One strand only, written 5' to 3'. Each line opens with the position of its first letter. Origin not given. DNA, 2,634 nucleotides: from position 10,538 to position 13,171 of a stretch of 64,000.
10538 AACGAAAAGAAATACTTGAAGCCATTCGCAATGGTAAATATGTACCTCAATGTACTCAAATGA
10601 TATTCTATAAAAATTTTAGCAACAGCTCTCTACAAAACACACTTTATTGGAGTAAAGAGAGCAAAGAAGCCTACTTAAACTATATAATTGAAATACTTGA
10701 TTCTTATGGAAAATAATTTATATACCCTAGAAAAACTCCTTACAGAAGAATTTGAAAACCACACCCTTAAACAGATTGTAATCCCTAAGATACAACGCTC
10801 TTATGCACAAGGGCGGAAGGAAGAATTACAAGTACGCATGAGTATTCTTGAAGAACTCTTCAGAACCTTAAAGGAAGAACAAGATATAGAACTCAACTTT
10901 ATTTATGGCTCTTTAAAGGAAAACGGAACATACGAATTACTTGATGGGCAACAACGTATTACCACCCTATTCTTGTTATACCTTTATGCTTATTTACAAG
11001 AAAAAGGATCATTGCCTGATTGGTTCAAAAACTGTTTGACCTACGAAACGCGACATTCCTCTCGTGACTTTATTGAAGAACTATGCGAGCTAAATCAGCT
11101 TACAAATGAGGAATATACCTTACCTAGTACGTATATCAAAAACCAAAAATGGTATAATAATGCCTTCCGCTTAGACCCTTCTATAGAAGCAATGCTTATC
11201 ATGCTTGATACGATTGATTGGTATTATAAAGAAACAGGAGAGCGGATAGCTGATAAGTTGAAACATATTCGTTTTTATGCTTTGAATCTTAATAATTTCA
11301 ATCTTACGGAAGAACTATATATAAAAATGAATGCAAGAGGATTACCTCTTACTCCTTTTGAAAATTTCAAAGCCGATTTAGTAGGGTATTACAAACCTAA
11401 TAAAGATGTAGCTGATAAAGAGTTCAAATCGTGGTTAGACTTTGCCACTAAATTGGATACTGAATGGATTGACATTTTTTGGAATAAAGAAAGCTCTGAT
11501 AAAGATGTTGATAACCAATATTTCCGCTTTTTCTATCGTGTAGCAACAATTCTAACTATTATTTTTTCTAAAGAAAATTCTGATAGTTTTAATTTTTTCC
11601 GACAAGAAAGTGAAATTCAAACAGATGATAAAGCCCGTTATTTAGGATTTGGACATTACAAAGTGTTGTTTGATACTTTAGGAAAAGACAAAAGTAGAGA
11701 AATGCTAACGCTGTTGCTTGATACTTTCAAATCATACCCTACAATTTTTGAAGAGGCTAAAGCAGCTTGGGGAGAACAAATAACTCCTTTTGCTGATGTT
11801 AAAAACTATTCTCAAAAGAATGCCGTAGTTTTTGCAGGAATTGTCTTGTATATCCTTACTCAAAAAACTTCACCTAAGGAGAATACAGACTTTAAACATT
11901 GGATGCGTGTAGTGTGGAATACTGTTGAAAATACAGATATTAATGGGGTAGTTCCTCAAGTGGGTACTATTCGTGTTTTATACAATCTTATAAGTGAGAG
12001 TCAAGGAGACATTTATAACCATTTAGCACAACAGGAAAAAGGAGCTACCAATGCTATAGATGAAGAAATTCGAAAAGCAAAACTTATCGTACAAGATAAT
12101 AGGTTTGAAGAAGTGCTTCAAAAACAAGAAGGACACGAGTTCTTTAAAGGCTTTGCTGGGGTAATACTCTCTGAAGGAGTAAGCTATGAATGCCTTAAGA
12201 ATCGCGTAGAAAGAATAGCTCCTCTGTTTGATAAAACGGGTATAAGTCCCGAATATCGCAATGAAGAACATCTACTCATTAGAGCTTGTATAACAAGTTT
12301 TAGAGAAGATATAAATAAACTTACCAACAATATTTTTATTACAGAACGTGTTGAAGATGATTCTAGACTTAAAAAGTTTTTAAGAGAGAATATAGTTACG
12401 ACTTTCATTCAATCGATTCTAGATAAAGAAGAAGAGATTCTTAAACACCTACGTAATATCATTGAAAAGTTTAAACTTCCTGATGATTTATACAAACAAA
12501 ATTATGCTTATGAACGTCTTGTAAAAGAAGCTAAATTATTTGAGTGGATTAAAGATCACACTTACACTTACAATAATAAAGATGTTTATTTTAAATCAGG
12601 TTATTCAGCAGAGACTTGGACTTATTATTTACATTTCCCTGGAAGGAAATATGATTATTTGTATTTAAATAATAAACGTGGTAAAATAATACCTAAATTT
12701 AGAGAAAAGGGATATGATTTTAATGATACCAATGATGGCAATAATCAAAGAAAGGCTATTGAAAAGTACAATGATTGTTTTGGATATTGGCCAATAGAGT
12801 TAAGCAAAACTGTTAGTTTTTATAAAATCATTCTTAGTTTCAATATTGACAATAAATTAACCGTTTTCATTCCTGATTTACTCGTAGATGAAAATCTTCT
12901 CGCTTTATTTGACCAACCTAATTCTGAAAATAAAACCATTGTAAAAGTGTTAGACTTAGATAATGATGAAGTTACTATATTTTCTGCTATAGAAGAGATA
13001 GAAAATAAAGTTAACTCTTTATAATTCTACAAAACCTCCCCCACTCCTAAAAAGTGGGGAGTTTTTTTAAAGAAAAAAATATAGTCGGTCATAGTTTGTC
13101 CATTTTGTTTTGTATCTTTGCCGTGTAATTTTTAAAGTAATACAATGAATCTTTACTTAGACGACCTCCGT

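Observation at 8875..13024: Overlapping DUF262+DUF1524 / DUF262-only gene pair: a candidate two-protein GmrSD-like (type IV restriction-like) or novel defence module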

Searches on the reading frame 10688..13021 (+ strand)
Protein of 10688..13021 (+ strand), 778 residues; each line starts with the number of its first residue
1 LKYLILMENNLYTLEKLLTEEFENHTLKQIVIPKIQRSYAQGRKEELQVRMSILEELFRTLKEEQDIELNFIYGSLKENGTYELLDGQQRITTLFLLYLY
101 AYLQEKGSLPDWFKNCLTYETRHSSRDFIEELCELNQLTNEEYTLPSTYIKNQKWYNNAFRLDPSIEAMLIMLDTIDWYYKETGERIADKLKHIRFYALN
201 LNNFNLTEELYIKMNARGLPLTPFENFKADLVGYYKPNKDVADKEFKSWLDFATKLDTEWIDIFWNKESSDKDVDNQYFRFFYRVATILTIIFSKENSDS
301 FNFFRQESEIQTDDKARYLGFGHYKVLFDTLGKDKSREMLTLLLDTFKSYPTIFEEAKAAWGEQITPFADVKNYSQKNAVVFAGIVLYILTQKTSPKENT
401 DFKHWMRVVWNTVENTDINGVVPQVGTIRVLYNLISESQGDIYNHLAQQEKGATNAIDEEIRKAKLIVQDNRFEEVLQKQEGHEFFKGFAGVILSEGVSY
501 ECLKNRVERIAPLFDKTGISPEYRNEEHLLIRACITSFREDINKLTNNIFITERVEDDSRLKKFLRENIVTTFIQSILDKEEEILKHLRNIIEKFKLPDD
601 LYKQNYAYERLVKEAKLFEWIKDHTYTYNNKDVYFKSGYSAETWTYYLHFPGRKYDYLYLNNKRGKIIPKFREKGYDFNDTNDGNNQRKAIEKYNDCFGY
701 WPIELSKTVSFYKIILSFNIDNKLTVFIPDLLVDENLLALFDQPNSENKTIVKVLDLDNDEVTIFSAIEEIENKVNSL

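Call 3: search_protein_families(library=pfam, proteins=[window:10688-13021:+], max_evalue=0.01)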
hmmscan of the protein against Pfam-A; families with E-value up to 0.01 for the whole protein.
window:10688-13021:+ (778 aa): 1 family
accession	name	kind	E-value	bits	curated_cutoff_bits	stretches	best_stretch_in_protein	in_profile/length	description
PF03235.19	GmrSD_N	-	5.5e-22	79.3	33.2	1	21-231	8-198/199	GmrSD restriction endonuclease, N-terminal domain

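Call 4: search_protein_families(library=padloc, proteins=[window:10688-13021:+], max_evalue=0.01)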
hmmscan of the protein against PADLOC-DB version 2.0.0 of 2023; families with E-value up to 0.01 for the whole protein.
window:10688-13021:+ (778 aa): 1 family
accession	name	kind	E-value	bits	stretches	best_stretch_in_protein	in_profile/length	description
PDLC02695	Orf5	-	3.2e-06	23.8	1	29-98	19-95/601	Orf5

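Call 5: search_protein_families(library=ncbifam, proteins=[window:10688-13021:+], max_evalue=0.01)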
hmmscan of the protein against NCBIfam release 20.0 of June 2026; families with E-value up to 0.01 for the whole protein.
window:10688-13021:+ (778 aa): 0 families

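Call 8: search_solved_structures(query=window:10688-13021:+, max_evalue=1, show_alignments=1)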
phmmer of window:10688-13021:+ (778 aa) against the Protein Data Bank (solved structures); distinct sequences matched with E-value up to 1: 0.

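Call 9: find_homologous_proteins(query=window:10706-13021:+, max_evalue=0.001)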
Query window:10706-13021:+ (772 aa): 2930 proteins with E <= 0.001 among 8000 candidates; the best 120 are listed.
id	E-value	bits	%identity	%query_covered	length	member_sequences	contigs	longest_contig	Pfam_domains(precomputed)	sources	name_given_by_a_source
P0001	0.0e+0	1650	94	100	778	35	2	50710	PF03235.20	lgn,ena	-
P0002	0.0e+0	1604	92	100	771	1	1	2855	PF03235.20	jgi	jgi:hypothetical protein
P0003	0.0e+0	1352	80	100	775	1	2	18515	PF03235.20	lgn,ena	-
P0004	0.0e+0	1343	79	100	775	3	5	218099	PF03235.20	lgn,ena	-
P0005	0.0e+0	1316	77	100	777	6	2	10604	PF03235.20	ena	-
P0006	0.0e+0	1312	77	100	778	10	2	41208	PF03235.20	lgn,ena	-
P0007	0.0e+0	1306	77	100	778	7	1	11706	PF03235.20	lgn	-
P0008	0.0e+0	1154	70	100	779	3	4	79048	PF03235.20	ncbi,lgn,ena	-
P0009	0.0e+0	1146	69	100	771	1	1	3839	PF03235.20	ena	-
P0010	0.0e+0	1137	68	100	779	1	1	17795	PF03235.20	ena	-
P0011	0.0e+0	1131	68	100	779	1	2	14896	PF03235.20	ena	-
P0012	0.0e+0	1130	69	100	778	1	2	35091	PF03235.20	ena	-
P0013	0.0e+0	1129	68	100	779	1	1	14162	PF03235.20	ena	-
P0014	0.0e+0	1129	68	100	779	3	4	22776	PF03235.20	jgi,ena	-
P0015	0.0e+0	1129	68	100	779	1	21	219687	PF03235.20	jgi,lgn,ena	-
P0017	0.0e+0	1128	68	100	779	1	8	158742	PF03235.20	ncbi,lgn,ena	ncbi:DUF262 domain-containing protein [Capnocytophaga gingivalis]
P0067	8.1e-139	482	38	94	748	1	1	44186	PF03235.20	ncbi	-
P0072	1.3e-111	392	36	93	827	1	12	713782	PF03235.20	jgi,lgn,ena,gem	jgi:hypothetical protein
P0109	2.6e-86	309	38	72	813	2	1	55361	PF03235.20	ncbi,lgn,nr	ncbi:MAG: DUF262 domain-containing protein [Paludibacteraceae bacterium]|nr:DUF262 domain-containing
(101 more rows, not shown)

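Call 11: find_encoding_contigs(protein=P0072, flank=8000, max_places=3)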
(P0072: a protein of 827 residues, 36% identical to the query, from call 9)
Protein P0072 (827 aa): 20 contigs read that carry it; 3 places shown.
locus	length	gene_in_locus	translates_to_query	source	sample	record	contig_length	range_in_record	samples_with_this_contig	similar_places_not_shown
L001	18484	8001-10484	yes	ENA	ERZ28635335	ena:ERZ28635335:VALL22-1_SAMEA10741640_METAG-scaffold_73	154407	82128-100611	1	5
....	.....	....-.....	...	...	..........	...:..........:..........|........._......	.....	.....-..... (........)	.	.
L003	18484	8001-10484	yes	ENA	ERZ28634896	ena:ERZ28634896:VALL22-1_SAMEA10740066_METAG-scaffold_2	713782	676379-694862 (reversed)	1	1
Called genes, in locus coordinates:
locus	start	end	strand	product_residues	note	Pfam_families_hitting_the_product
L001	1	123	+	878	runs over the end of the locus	PF01103:Omp85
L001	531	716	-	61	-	-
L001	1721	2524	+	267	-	-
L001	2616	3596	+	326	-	-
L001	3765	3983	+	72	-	-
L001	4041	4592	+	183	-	PF02342:TerD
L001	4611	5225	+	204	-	PF02342:TerD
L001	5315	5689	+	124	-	-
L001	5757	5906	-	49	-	-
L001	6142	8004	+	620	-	PF03235:GmrSD_N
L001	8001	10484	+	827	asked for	PF03235:GmrSD_N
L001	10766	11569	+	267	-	-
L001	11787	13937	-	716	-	PF07715:Plug, PF00593:TonB_dep_Rec_b-barrel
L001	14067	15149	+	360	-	PF01595:CNNM, PF00571:CBS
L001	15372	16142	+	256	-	PF14289:DUF4369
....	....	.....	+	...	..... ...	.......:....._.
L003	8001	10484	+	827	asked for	PF03235:GmrSD_N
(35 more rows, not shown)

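Call 12: find_encoding_contigs(protein=P0067, flank=8000, max_places=2)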
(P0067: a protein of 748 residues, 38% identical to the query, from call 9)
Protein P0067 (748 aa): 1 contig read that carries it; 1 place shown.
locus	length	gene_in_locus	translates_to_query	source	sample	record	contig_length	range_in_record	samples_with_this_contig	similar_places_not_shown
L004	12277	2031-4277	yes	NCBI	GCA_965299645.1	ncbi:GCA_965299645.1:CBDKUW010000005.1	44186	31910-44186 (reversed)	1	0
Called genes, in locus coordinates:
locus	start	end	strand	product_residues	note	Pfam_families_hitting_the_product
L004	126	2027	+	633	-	PF03235:GmrSD_N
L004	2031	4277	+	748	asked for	PF03235:GmrSD_N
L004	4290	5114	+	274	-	-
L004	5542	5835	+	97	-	-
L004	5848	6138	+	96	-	PF05164:ZapA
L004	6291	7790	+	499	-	PF12072:RNase_Y_N, PF00013:KH_1 (weak), PF08668:HDOD (faint), PF01966:HD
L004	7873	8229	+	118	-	PF01250:Ribosomal_S6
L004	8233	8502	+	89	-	PF01084:Ribosomal_S18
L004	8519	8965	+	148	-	PF01281:Ribosomal_L9_N, PF03948:Ribosomal_L9_C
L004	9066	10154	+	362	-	PF00425:Chorismate_bind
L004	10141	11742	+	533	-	PF02776:TPP_enzyme_N, PF16582:TPP_enzyme_M_2, PF02775:TPP_enzyme_C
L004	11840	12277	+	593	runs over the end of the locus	PF21710:Spt6_S1 (faint), PF00575:S1 (weak), PF23459:S1_RRP5 (faint), PF00575:S1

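Call 13: find_encoding_contigs(protein=P0109, flank=8000, max_places=2)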
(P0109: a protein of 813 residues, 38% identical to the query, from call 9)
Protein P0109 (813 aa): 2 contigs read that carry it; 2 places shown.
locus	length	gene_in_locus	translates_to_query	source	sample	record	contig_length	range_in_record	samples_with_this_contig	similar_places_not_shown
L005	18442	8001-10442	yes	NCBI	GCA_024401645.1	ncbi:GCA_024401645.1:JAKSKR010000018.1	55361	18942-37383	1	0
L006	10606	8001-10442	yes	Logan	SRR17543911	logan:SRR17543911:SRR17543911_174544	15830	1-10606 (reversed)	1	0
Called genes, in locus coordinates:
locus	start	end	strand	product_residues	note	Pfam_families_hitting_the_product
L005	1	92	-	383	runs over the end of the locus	PF07396:Porin_O_P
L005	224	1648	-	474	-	PF06537:DHOR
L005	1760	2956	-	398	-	PF09375:Peptidase_M75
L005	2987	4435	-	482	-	-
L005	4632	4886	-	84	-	-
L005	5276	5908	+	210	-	PF00702:Hydrolase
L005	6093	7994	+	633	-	PF03235:GmrSD_N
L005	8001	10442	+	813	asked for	PF03235:GmrSD_N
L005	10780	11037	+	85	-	-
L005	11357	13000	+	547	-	PF00005:ABC_tran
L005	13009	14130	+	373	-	PF14907:NTP_transf_5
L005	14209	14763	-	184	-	PF01243:PNPOx_N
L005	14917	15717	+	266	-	PF13568:OMP_b-brl_2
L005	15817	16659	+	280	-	PF04055:Radical_SAM, PF13186:SPASM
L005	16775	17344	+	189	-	-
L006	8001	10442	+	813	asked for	PF03235:GmrSD_N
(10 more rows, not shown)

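Call 30: search_protein_families(library=pfam, proteins=[P0072, P0109, P0067], max_evalue=1)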
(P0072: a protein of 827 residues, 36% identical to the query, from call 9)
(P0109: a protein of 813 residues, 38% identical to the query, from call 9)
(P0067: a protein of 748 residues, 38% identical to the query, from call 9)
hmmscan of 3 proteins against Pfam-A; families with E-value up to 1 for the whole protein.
P0072 (827 aa): 4 families
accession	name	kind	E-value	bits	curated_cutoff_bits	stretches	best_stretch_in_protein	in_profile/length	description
PF03235.19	GmrSD_N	-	4.3e-21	76.4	33.2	1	21-245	11-198/199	GmrSD restriction endonuclease, N-terminal domain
PF24947.1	PGM1_C_vert_fung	-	0.037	14.8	27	1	636-742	20-133/138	Phosphoglucomutase-1, C-terminal domain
PF13967.11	RSN1_TM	-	0.16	12.1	27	1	415-456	29-70/156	Late exocytosis, associated with Golgi transport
PF07526.16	POX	-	0.44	11.5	27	0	132-195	32-95/134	Associated with HOX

P0109 (813 aa): 1 family
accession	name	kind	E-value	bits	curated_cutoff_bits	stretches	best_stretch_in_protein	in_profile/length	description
PF03235.19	GmrSD_N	-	6.6e-21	75.8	33.2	1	26-229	11-198/199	GmrSD restriction endonuclease, N-terminal domain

P0067 (748 aa): 2 families
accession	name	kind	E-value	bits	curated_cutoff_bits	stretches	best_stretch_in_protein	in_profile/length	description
PF03235.19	GmrSD_N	-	8.8e-17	62.3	33.2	1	17-225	9-198/199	GmrSD restriction endonuclease, N-terminal domain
PF15056.11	NRN1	-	0.28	11.9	27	1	490-543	4-56/89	Neuritin protein family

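Call 33: find_encoding_contigs(protein=P0017, flank=8000, max_places=4)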
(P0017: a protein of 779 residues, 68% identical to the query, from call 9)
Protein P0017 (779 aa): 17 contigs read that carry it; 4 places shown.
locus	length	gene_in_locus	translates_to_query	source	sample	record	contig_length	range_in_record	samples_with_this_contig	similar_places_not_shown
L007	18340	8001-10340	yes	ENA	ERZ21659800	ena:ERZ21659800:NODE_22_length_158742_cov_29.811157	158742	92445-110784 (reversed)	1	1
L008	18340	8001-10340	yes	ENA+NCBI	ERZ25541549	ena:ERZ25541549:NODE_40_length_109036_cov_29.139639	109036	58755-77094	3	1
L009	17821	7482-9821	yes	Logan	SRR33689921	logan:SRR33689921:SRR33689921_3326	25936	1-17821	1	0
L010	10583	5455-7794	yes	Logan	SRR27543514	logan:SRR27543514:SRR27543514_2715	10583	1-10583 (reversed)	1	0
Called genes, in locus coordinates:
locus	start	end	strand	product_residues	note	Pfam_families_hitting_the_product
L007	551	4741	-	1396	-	PF05693:Glycogen_syn, PF08323:Glyco_transf_5 (weak), PF20706:GT4-conflict (faint), PF05693:Glycogen_syn, PF00534:Glycos_transf_1 (weak), PF11897:DUF3417, PF00343:Phosphorylase, PF28476:GlgP_C, +1 more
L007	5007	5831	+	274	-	PF00149:Metallophos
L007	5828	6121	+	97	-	PF20274:cREC_REC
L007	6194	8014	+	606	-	PF03235:GmrSD_N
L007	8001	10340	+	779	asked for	PF03235:GmrSD_N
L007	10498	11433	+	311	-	PF13280:WYL, PF25583:WCX (faint)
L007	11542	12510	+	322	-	PF08885:GSCFA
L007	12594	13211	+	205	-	PF14014:DUF4230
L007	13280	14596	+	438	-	PF03553:Na_H_antiporter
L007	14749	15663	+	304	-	PF12697:Abhydrolase_6 (weak), PF20434:BD-FAE (faint), PF00561:Abhydrolase_1 (faint), PF12146:Hydrolase_4 (weak), PF20408:Abhydrolase_11 (faint)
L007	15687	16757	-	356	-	PF20394:DUF6688, PF23543:DUF6688_C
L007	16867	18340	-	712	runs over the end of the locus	PF10459:Peptidase_S46, PF13365:Trypsin_2 (faint)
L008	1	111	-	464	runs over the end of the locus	PF07719:TPR_2 (faint), PF13174:TPR_6 (faint), PF13176:TPR_7 (faint), PF13414:TPR_11 (faint), PF13424:TPR_12 (faint), PF13428:TPR_14 (faint), PF25062:ARM_TT21_N (weak), PF00515:TPR_1 (weak), +10 more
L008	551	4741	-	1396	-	PF05693:Glycogen_syn, PF08323:Glyco_transf_5 (weak), PF20706:GT4-conflict (faint), PF05693:Glycogen_syn, PF00534:Glycos_transf_1 (weak), PF11897:DUF3417, PF00343:Phosphorylase, PF28476:GlgP_C, +1 more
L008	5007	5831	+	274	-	PF00149:Metallophos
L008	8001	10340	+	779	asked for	PF03235:GmrSD_N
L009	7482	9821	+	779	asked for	PF03235:GmrSD_N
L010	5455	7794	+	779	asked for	PF03235:GmrSD_N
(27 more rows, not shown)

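Call 34: find_encoding_contigs(protein=P0004, flank=8000, max_places=3)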
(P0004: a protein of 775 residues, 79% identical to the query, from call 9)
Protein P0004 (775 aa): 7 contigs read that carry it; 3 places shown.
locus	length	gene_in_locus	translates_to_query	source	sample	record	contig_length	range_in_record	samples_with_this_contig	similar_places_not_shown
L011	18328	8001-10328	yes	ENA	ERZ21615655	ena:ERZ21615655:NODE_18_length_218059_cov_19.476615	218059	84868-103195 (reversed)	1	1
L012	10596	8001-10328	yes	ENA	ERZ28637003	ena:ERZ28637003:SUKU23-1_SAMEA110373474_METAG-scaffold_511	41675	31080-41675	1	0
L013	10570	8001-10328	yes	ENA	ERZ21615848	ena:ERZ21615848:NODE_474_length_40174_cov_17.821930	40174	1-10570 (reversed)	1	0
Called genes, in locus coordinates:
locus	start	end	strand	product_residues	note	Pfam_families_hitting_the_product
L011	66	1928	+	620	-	PF00005:ABC_tran, PF02463:SMC_N (faint), PF13304:AAA_21 (faint), PF12848:ABC_tran_Xtn, PF00005:ABC_tran, PF16326:ABC_tran_CTD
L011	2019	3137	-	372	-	PF00491:Arginase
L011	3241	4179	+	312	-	PF00389:2-Hacid_dh, PF02826:2-Hacid_dh_C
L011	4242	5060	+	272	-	PF03767:Acid_phosphat_B, PF13344:Hydrolase_6 (faint)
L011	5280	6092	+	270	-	PF00149:Metallophos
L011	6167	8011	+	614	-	PF03235:GmrSD_N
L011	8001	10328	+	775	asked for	PF03235:GmrSD_N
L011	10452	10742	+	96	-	PF20274:cREC_REC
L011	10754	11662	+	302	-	PF13280:WYL, PF25583:WCX (weak)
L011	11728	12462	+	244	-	PF01209:Ubie_methyltran, PF13489:Methyltransf_23, PF06325:PrmA (faint), PF13847:Methyltransf_31, PF08241:Methyltransf_11, PF08242:Methyltransf_12, PF13649:Methyltransf_25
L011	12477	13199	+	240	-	PF13505:OMP_b-brl, PF13568:OMP_b-brl_2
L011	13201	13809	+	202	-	PF11138:DUF2911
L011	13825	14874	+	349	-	PF12725:DUF3810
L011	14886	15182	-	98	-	PF00085:Thioredoxin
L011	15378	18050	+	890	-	PF05140:ResB, PF01578:Cytochrom_C_asm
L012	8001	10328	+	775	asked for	PF03235:GmrSD_N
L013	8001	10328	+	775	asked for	PF03235:GmrSD_N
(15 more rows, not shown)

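Call 35: predict_structure(alignment_id=A1)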
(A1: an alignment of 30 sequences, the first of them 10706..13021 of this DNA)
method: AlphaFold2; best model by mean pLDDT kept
length: 772 residues; sequences in the alignment: 30
mean_pLDDT: 85.8   pTM: 0.67
mean pLDDT of the five models: 85.8, 85.8, 83.9, 83.4, 83.1
residues with pLDDT >= 90: 343; 70-90: 354; 50-70: 66; < 50: 9
segments of 3 or more residues with pLDDT < 50: 211-213
pLDDT, mean of each block of 10 residues (from residue 1): 77 86 80 56 79 89 85 86 89 95 91 81 92 92 93 80 91 91 92 77 52 65 87 79 84 79 77 93 85 85 79 89 91 94 89 90 86 95 90 89 94 89 95 92 91 96 96 94 93 95 95 90 92 81 79 83 93 92 90 71 89 83 73 74 76 86 92 87 89 88 91 90 73 70 82 89 90 82
secondary structure, 60 per line:
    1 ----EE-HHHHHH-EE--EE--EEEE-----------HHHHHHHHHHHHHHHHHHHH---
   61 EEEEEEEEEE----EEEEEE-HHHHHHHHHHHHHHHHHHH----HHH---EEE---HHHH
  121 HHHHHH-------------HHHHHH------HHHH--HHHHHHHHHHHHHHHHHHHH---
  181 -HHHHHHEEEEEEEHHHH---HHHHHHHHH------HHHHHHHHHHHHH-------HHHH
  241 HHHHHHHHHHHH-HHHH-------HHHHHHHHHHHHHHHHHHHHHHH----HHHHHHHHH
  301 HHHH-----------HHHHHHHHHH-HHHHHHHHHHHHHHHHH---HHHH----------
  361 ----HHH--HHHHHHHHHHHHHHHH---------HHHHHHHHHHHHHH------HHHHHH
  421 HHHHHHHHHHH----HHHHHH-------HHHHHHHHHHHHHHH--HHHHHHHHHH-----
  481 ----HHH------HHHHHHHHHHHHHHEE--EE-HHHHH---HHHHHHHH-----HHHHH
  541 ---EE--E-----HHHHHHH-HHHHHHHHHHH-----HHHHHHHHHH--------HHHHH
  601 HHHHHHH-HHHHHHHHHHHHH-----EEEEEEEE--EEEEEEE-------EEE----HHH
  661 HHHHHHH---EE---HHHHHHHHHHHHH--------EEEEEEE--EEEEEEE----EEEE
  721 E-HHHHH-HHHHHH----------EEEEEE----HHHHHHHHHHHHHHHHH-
elements in order (helices of 4 or more, strands of 3 or more residues): H8-13 E23-26 H38-57 E61-70 E75-80 H82-100 E111-113 H117-126 H140-145 H152-155 H158-177 H182-187 E188-194 H195-198 H202-210 H217-229 H237-252 H254-257 H265-287 H292-304 H316-325 H327-343 H347-350 H370-385 H395-408 H415-431 H436-441 H449-463 H466-475 H494-507 H515-519 H523-530 H536-540 H554-560 H562-572 H578-587 H596-607 H609-621 E627-634 E637-643 E651-653 H658-667 H676-688 E697-703 E706-712 E717-721 H723-727 H729-734 E745-750 H755-771

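Call 39: fold_search(model_id=the predicted structure, library=pdb)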
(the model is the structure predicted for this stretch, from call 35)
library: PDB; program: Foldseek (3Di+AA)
matches with E <= 10: 226; with E <= 0.001: 0
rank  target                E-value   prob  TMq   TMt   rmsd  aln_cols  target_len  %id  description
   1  3beh_D                5.0e-01  0.09  0.06  0.15  21.8       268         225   13  Structure of a Bacterial Cyclic Nucleotide Regulated Ion Channel (released 2008-01-15)
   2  6bcu_W                5.7e-01  0.05  0.12  0.10  23.8       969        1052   10  Cryo-EM structure of the activated RHEB-mTORC1 refined to 3.4 angstrom (released 2017-12-20)
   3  9hqv_Bb               5.7e-01  0.03  0.07  0.07  35.5       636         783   10  Cryo-EM structure of the small subunit of the mitochondrial ribosome from Toxoplasma gondii (released 2025-06-11)
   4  6b7n_A                1.0e+00  0.04  0.08  0.07  32.9       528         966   10  Cryo-electron microscopy structure of porcine delta coronavirus spike protein in the pre-fusion state (released 2017-10-25)
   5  9dhm_B                1.3e+00  0.07  0.07  0.13  16.6       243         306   12  Crystal structure of PIsnA complexed with an isonitrile product (released 2025-07-16)
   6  7uzq_K                1.6e+00  0.06  0.09  0.15  24.9       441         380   11  Local refinement of RhAG-RhCE-ANK1(AR1-5), from consensus refinement of all classes (released 2022-07-20)
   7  8qgy_A                1.6e+00  0.02  0.09  0.09  27.1       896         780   10  Cryo-EM structure of C-terminally truncated Apoptosis signal-regulating kinase 1 (ASK1) (released 2024-04-03)
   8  6gz9                  1.7e+00  0.03  0.07  0.10  25.0       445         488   12  Crystal structure of a POT family transporter in complex with prodrug valacyclovir (released 2018-12-26)
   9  6oh8_A                2.0e+00  0.08  0.10  0.19  16.7       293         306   10  Crystal structure of (E)-biformene synthase LrdC from Streptomyces sp. strain K155 in the dimeric form (released 2019-04-17)
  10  5yvh_A                2.5e+00  0.07  0.14  0.14  16.2       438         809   11  Crystal structure of Karyopherin beta2 in complex with FUS(371-526) (released 2018-05-16)
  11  3pp6_A                2.5e+00  0.06  0.06  0.21  12.4       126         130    9  REP1-NXSQ fatty acid transporter Y128F mutant (released 2011-12-28)
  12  8x93_A                2.5e+00  0.01  0.08  0.05  37.0       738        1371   10  P/Q type calcium channel in complex with omega-Agatoxin IVA (released 2024-03-20)
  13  5gge                  2.7e+00  0.07  0.05  0.22  13.3       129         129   11  Fatty Acid-Binding Protein in Brain Tissue of Drosophila melanogaster (released 2017-06-21)
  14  6e2q_A                2.7e+00  0.03  0.06  0.09  19.3       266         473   10  Structure of human JAK2 FERM/SH2 in complex with Erythropoietin Receptor (released 2018-08-08)
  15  9bis_A                2.7e+00  0.02  0.09  0.11  25.2       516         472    9  Cryo-EM structure of the mammalian peptide transporter PepT2 bound to amoxicillin (released 2024-07-24)
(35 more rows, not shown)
